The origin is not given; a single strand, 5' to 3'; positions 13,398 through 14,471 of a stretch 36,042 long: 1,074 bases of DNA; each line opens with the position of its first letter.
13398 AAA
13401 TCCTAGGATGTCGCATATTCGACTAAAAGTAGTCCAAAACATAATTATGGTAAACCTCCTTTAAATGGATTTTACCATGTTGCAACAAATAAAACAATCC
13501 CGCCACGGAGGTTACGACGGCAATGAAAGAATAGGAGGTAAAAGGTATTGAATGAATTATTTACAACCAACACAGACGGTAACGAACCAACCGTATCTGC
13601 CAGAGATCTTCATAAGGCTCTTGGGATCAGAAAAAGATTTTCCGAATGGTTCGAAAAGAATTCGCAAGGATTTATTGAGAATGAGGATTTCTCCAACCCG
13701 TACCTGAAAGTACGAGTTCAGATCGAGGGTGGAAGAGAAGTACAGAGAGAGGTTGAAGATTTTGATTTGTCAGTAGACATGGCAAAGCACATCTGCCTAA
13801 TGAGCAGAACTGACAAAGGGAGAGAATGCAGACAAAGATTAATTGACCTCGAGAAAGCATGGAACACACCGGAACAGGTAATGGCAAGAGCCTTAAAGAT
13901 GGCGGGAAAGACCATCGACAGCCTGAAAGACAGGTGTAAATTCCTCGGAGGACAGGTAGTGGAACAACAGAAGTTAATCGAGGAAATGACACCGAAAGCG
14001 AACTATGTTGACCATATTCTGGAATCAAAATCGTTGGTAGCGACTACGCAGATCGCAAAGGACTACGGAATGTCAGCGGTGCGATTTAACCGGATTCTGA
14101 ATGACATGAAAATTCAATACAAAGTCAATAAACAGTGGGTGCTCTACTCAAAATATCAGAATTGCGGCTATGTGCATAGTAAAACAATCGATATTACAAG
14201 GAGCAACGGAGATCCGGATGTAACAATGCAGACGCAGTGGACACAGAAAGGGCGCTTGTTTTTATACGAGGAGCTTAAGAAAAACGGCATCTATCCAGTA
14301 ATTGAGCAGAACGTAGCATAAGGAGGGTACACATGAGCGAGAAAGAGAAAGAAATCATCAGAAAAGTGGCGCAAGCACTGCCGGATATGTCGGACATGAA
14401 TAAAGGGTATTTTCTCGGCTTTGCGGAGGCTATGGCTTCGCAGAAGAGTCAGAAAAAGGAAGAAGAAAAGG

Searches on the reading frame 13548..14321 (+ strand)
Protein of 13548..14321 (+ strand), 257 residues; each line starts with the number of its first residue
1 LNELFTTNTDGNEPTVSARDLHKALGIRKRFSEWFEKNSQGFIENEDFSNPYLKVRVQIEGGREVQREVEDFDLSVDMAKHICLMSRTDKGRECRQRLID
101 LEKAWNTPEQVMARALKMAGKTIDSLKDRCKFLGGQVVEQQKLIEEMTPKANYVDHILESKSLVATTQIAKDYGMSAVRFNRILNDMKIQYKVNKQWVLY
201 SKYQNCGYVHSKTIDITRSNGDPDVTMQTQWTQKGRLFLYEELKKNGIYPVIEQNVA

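Call 9: search_protein_families(library=pfam, proteins=[window:13548-14321:+], max_evalue=0.01)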
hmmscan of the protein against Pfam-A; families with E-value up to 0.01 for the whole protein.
window:13548-14321:+ (257 aa): 2 families
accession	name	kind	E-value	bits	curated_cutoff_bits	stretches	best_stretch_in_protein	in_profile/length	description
PF03374.19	ANT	-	1.1e-35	122.7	25.3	1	142-245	2-107/108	Phage antirepressor protein KilAC domain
PF08346.17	AntA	-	2.8e-19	69.9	27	1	16-88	1-68/68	AntA/AntB antirepressor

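Call 10: search_protein_families(library=phrogs, proteins=[window:13548-14321:+], max_evalue=0.001)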
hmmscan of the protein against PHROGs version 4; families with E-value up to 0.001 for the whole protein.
window:13548-14321:+ (257 aa): 9 families
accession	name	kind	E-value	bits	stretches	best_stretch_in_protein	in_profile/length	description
phrog_63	-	transcription regulation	1.3e-61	210.2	1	1-255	117-367/431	anti-repressor Ant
phrog_130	-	transcription regulation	6.7e-39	135.2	1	123-255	296-420/480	anti-repressor Ant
phrog_25289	-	unknown function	4.4e-33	114.4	1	180-255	1-76/79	-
phrog_5817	-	transcription regulation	8.3e-24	85.7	1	13-154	24-161/210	anti-repressor Ant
phrog_373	-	transcription regulation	6.9e-14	52.9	1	7-147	91-221/373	anti-repressor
phrog_377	-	transcription regulation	1e-12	49.4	1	14-156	19-157/213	anti-repressor Ant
phrog_6904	-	unknown function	7.3e-12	46.4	1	7-85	12-89/95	-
phrog_14211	-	transcription regulation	2e-10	41.6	1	14-107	15-133/234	anti-repressor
phrog_9438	-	transcription regulation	0.00064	20.6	0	141-247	2-115/121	anti-repressor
